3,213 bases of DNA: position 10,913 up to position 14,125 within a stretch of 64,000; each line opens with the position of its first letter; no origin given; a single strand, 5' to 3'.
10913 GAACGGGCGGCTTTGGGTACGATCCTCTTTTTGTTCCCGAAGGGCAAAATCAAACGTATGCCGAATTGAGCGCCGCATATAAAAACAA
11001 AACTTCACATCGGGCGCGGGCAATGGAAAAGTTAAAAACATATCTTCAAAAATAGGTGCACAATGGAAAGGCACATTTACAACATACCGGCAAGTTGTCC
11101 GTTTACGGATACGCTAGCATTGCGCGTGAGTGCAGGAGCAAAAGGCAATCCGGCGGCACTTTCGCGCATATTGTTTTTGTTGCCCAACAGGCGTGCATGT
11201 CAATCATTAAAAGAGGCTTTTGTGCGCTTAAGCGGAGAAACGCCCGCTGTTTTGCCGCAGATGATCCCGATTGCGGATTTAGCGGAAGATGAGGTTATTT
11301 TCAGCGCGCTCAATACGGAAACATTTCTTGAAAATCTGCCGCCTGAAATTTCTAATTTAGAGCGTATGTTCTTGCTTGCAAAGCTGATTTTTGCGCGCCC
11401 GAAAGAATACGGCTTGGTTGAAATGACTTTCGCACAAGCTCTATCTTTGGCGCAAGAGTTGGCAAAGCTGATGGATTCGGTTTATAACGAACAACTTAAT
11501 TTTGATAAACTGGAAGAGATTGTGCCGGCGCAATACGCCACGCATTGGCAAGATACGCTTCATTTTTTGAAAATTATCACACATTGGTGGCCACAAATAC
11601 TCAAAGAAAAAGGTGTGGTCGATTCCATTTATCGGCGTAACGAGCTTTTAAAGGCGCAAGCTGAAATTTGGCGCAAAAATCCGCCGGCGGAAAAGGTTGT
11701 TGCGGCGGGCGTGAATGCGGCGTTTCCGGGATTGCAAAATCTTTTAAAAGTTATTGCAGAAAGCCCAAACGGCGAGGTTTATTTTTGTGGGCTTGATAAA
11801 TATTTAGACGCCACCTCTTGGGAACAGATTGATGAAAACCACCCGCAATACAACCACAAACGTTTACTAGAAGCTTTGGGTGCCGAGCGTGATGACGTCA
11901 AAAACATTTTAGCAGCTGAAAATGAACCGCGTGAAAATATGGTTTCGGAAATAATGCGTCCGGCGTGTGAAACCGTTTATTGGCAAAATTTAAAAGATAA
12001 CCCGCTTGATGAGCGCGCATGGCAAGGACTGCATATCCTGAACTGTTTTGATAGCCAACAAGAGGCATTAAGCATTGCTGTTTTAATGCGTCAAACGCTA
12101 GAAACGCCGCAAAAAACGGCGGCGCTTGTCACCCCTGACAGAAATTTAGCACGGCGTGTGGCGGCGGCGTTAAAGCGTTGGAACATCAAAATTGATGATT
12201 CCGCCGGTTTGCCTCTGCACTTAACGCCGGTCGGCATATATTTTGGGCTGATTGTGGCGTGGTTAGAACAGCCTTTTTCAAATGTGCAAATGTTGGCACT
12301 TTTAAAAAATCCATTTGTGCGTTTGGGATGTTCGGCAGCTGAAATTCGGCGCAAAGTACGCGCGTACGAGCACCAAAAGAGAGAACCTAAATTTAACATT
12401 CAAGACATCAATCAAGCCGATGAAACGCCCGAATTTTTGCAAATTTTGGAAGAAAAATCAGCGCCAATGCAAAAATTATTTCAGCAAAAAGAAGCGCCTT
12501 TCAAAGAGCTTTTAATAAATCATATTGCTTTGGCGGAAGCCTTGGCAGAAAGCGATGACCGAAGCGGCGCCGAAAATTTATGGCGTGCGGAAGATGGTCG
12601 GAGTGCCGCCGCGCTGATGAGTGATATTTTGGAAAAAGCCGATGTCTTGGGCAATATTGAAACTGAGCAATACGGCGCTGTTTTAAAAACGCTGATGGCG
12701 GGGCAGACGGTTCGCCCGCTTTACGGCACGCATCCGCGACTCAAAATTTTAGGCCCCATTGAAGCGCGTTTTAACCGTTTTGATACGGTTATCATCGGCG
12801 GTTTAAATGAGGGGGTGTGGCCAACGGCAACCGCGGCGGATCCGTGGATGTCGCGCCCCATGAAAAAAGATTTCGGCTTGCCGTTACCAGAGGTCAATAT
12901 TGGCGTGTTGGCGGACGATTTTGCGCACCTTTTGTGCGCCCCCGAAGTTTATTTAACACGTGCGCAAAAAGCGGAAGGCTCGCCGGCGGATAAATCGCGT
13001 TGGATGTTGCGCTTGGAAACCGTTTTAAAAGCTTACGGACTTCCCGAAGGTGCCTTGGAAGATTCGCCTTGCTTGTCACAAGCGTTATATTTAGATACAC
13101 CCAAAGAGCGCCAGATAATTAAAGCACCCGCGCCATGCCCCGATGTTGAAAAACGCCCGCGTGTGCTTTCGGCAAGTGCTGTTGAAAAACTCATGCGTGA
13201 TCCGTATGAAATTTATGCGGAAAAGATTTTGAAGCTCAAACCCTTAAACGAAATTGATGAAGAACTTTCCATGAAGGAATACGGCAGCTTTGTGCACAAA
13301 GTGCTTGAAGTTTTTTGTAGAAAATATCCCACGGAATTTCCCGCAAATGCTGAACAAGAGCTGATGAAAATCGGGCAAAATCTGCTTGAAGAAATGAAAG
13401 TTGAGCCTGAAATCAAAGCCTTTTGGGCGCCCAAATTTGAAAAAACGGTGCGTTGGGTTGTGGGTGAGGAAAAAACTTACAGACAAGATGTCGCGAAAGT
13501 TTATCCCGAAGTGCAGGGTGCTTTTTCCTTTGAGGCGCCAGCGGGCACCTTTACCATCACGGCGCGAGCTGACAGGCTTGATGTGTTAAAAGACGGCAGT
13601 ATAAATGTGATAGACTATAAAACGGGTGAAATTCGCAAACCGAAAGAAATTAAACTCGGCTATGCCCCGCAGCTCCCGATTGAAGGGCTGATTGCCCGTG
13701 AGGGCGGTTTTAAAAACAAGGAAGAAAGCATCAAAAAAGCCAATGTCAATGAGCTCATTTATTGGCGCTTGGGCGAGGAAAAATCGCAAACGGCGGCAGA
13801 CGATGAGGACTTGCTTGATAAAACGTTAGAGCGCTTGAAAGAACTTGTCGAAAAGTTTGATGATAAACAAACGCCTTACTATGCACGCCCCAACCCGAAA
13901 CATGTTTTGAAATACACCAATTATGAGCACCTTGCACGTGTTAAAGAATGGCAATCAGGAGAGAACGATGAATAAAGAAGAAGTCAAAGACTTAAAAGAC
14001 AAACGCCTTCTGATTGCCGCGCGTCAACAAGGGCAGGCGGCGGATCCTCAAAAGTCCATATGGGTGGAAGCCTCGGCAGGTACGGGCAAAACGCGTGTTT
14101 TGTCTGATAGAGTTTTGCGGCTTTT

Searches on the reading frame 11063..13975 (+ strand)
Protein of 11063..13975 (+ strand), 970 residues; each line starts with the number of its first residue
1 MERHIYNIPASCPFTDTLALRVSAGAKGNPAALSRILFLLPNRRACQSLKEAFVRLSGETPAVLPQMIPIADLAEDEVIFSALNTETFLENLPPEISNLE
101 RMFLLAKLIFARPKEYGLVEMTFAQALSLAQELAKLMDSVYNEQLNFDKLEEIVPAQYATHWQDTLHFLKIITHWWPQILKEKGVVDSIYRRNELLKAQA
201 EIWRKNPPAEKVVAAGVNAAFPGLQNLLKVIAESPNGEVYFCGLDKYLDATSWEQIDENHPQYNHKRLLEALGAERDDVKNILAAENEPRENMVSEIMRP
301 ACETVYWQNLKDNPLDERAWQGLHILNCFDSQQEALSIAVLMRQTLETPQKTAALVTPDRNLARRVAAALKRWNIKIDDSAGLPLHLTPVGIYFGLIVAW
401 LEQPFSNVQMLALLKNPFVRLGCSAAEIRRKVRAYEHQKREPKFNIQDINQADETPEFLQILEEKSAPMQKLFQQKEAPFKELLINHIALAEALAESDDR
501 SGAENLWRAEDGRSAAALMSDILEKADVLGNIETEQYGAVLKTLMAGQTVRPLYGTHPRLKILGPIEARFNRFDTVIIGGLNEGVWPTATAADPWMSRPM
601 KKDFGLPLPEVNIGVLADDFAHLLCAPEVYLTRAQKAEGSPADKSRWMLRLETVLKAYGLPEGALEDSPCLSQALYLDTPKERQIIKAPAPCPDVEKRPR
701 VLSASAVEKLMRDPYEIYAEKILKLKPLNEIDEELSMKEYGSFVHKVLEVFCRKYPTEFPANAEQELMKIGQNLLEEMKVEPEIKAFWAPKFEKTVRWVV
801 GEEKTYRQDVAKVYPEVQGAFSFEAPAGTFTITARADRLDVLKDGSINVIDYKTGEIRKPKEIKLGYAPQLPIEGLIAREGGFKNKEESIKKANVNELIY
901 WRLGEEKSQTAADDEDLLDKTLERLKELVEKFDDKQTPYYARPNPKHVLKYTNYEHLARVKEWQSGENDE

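Call 39: search_protein_families(library=pfam, proteins=[window:11063-13975:+], max_evalue=0.0001)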
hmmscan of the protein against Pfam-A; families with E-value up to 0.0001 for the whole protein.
window:11063-13975:+ (970 aa): 1 family
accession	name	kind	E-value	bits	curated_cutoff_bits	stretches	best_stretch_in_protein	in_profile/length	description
PF12705.13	PDDEXK_1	-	7.6e-26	92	22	1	702-938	2-230/247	PD-(D/E)XK nuclease superfamily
